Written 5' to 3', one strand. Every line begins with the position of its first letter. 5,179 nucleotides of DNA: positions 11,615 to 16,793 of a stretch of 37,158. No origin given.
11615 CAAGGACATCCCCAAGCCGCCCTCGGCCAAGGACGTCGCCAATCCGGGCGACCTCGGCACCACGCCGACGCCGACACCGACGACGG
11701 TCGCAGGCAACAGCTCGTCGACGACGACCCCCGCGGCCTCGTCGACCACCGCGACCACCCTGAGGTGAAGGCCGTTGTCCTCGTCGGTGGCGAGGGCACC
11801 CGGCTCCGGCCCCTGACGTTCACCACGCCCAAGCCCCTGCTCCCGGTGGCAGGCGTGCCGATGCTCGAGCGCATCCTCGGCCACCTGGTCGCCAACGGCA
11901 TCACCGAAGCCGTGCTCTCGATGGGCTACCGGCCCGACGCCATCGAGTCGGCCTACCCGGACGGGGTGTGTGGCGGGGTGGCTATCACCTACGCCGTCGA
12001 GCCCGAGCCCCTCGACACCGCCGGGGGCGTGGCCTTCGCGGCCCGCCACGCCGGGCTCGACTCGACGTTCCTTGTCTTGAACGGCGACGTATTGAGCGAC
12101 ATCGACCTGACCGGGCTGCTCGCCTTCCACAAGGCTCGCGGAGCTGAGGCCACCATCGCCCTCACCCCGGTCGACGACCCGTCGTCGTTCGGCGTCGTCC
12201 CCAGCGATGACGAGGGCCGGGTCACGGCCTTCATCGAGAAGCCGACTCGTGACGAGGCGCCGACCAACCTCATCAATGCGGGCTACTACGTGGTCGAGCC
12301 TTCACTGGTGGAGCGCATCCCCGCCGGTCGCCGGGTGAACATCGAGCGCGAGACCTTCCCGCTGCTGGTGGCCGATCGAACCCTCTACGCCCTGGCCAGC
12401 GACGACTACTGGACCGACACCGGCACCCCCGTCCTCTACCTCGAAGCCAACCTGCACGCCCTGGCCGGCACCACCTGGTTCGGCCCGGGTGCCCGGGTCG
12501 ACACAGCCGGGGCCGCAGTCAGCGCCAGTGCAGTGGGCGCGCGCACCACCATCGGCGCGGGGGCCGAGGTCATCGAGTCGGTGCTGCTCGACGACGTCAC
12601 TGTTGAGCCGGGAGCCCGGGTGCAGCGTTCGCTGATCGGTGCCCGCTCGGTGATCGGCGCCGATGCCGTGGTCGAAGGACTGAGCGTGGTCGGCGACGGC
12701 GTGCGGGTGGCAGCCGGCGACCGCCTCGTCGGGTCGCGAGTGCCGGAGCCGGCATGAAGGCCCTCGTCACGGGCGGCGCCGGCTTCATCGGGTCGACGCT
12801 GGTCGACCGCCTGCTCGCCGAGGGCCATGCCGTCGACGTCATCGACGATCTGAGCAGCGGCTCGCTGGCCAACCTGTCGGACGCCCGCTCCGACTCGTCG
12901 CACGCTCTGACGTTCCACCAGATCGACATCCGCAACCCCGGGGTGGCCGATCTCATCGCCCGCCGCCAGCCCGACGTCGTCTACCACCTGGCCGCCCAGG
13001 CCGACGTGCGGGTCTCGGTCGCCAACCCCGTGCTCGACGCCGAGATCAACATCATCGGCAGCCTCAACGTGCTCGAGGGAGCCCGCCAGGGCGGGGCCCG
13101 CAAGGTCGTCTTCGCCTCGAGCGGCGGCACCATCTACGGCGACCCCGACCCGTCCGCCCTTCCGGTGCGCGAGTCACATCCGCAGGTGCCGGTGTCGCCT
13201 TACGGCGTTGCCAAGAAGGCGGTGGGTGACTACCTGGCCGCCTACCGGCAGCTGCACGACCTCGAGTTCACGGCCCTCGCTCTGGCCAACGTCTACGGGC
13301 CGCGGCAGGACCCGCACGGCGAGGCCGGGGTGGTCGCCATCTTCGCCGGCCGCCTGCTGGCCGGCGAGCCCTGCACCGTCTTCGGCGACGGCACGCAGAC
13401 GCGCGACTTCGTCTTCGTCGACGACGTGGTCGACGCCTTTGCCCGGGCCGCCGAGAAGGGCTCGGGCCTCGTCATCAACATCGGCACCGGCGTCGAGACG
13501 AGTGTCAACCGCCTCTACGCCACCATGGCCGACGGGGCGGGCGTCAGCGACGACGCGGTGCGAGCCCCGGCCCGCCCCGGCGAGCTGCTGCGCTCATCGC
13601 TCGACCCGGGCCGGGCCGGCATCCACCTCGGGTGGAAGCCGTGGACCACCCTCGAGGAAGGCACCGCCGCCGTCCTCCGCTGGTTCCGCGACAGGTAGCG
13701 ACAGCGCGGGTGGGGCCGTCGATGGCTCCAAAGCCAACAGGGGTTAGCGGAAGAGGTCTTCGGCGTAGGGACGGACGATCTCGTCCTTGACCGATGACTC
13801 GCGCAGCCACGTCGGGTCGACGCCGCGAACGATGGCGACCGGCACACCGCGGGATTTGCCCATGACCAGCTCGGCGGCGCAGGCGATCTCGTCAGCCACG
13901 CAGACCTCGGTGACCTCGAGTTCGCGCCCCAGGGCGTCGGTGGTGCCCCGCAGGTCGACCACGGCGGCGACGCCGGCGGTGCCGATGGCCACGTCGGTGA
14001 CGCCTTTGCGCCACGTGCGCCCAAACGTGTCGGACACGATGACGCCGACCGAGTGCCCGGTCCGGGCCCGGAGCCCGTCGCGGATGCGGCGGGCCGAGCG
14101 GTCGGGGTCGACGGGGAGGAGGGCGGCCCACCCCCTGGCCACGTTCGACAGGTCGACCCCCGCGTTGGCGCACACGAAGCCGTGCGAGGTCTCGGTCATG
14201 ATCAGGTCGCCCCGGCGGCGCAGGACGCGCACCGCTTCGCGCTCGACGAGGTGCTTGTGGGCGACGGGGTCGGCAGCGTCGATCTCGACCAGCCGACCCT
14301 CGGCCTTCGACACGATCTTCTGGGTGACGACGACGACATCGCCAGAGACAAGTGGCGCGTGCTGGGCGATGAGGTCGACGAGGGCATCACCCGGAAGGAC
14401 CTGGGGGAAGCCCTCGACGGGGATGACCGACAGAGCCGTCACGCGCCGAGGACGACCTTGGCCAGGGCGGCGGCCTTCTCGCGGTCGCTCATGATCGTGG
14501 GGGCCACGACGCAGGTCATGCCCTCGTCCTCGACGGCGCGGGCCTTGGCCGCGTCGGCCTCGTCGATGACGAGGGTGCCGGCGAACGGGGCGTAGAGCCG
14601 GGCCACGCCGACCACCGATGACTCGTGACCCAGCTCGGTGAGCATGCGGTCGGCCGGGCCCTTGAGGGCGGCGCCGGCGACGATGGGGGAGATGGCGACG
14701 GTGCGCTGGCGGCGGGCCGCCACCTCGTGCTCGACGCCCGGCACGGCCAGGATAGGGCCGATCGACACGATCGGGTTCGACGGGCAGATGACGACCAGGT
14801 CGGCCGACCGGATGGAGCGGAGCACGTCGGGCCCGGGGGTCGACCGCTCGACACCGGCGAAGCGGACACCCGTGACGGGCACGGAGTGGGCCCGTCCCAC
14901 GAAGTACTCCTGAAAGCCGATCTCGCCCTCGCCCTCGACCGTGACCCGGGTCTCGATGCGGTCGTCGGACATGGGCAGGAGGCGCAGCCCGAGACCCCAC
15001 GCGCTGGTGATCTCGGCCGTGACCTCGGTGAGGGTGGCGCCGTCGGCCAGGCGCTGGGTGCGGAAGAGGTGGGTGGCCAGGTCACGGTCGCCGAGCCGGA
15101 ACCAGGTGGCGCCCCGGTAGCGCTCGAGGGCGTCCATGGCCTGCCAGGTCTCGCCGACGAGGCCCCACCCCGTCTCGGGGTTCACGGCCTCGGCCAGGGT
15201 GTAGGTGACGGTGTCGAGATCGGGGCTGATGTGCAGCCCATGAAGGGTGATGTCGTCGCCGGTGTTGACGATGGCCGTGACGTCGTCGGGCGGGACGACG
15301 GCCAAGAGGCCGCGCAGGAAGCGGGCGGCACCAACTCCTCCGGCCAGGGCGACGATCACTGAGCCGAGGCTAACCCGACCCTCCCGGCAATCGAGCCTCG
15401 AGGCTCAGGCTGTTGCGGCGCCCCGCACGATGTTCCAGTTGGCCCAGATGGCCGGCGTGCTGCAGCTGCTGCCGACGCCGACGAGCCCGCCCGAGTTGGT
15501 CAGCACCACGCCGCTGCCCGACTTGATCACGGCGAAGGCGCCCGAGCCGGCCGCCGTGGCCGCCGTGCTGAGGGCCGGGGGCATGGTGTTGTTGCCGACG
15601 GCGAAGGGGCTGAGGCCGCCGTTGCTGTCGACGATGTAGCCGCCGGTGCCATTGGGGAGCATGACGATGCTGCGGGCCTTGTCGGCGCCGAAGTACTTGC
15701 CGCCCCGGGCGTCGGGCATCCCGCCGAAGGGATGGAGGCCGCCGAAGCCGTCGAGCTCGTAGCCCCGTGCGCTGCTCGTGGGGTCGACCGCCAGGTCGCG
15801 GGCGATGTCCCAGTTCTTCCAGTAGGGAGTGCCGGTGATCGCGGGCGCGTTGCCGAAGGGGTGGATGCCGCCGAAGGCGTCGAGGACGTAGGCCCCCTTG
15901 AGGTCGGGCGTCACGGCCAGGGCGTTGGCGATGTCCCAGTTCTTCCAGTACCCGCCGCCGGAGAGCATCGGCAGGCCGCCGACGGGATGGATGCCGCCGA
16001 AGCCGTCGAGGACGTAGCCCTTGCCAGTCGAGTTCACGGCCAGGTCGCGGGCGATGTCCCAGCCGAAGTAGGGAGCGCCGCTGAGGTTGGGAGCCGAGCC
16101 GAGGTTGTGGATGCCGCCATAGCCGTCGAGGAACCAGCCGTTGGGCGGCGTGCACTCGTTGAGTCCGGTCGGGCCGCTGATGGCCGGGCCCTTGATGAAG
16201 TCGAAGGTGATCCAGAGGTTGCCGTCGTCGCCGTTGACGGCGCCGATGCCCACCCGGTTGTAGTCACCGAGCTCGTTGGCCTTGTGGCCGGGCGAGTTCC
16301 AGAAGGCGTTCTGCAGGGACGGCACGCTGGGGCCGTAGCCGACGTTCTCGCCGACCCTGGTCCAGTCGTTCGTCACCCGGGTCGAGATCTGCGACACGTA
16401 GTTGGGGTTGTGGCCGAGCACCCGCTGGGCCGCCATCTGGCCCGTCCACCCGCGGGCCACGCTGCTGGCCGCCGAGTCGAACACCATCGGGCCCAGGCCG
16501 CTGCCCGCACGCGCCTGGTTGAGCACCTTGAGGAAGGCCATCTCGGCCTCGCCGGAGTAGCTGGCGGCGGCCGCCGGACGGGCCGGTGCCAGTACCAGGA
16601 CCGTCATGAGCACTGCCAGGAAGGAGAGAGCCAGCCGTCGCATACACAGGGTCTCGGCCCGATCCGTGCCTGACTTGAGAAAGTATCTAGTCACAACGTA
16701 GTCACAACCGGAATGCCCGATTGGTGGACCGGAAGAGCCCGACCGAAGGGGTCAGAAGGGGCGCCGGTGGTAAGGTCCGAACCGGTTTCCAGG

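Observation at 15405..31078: One unassigned ~42-residue repeat module is fused to four different secreted cell-wall-type head domains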

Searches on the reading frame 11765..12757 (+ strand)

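Call 32: search_protein_families(library=pfam, proteins=[window:11765-12757:+], max_evalue=0.0001)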
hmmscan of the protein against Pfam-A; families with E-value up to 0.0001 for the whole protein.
window:11765-12757:+ (330 aa): 5 families
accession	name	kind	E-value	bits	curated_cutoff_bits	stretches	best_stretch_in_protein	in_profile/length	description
PF00483.29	NTP_transferase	-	5.6e-50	170.6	21.2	1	2-232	1-242/245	Nucleotidyl transferase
PF25084.1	LbH_EIF2B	-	1.2e-11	44.9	54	1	236-317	21-101/105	EIF2B subunit epsilon LbH domain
PF12804.13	NTP_transf_3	-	4.5e-10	40.4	27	1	3-110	1-97/160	MobA-like NTP transferase domain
PF24894.1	Hexapep_GlmU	-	8.2e-07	29.5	23.3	1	248-303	28-83/104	GlmU-like, C-terminal hexapeptide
PF00132.30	Hexapep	-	7.5e-06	25.9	27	0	290-318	3-31/36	Bacterial transferase hexapeptide (six repeats)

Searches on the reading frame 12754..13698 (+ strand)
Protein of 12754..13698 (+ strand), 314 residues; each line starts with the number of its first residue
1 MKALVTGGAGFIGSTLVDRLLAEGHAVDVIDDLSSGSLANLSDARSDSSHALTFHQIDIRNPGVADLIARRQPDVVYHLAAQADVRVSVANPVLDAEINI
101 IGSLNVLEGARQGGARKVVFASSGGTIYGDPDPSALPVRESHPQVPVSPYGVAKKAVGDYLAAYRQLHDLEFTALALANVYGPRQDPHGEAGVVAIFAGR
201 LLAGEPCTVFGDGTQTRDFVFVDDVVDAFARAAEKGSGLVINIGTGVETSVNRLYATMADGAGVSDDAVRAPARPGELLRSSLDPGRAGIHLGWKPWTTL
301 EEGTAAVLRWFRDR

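Call 32: search_protein_families(library=pfam, proteins=[window:12754-13698:+], max_evalue=0.0001)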
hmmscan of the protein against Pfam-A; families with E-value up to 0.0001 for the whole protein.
window:12754-13698:+ (314 aa): 6 families
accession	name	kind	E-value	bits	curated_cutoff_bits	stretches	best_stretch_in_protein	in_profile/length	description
PF01370.27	Epimerase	-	1.4e-62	211.7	20.9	1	3-244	1-240/240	NAD dependent epimerase/dehydratase family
PF16363.11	GDP_Man_Dehyd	-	1.8e-57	195.7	27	1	4-304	1-329/332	GDP-mannose 4,6 dehydratase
PF01073.25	3Beta_HSD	-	2.3e-16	60.1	22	1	4-234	1-230/280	3-beta hydroxysteroid dehydrogenase/isomerase family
PF02719.21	Polysacc_synt_2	-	1.3e-13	51.2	20.2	1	4-123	2-128/293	Polysaccharide biosynthesis protein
PF04321.23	RmlD_sub_bind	-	3e-09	36.8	27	1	1-158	1-133/287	RmlD substrate binding domain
PF07993.18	NAD_binding_4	-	3.7e-06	26.7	20.1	0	5-27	1-23/258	Male sterility protein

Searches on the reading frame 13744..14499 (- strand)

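Call 15: search_protein_families(library=pfam, proteins=[window:13744-14499:-], max_evalue=0.001)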
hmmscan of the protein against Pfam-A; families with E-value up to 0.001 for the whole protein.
window:13744-14499:- (251 aa): 1 family
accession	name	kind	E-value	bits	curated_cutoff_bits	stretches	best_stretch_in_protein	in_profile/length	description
PF01996.21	F420_ligase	-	2.2e-58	197.8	25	1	31-226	4-218/218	F420-0:Gamma-glutamyl ligase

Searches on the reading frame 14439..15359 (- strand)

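Call 15: search_protein_families(library=pfam, proteins=[window:14439-15359:-], max_evalue=0.001)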
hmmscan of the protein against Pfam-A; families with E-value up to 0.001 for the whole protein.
window:14439-15359:- (306 aa): 1 family
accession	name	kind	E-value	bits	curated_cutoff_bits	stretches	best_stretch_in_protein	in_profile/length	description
PF01933.23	CofD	-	1.6e-53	182.3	30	1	2-270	1-254/290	2-phospho-L-lactate transferase CofD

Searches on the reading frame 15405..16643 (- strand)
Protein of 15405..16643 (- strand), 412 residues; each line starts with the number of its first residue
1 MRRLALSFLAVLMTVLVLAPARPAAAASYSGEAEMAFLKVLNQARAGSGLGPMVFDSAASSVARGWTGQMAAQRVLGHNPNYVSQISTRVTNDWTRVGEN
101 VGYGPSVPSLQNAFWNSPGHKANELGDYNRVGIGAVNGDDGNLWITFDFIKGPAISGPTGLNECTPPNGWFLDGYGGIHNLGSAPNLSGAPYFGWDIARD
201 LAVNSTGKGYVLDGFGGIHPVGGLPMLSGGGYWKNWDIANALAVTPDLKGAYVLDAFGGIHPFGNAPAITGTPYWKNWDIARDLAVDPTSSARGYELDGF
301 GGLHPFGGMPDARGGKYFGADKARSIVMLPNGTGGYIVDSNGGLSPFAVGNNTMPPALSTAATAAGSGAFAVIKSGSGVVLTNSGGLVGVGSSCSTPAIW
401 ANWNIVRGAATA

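Call 3: search_protein_families(library=pfam, proteins=[window:15405-16643:-], max_evalue=0.1)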
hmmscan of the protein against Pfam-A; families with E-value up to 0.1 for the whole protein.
window:15405-16643:- (412 aa): 1 family
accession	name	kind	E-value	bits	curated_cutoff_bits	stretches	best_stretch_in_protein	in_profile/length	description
PF00188.32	CAP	-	2.6e-10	41.6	21.1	1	39-148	2-116/117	Cysteine-rich secretory protein family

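Call 4: search_protein_families(library=ncbifam, proteins=[window:15405-16643:-], max_evalue=0.1)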
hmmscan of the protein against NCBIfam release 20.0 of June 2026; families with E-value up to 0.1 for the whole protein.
window:15405-16643:- (412 aa): 1 family
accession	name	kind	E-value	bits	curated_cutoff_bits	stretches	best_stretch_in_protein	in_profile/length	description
TIGR02909.1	spore_YkwD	subfamily_domain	2.6e-12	46.8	171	1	33-150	4-126/127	uncharacterized protein, YkwD family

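Call 73: find_encoding_contigs(protein=window:15405-16643:-, flank=1000, max_places=3)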
Protein window:15405-16643:- (412 aa): 2 contigs read that carry it; 2 places shown.
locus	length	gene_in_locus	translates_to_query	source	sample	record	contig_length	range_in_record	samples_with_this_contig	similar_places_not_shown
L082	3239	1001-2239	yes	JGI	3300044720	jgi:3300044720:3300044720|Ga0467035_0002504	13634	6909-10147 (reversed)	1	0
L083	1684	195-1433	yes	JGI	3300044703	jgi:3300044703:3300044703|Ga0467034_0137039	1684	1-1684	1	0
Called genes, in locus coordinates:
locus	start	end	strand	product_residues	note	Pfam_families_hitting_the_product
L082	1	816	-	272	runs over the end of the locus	PF01061:ABC2_membrane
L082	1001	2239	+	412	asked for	PF00188:CAP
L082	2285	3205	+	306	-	PF01933:CofD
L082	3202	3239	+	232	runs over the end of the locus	PF01996:F420_ligase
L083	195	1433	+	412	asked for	PF00188:CAP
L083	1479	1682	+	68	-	?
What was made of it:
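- Checked: The 412-aa product of 15405-16643(-) is also called with the same start in two JGI metagenomes (call 73).
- Tried and rejected: The CAP-propeller protein is present in two JGI metagenomes, but this says little about the organism (call 73).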
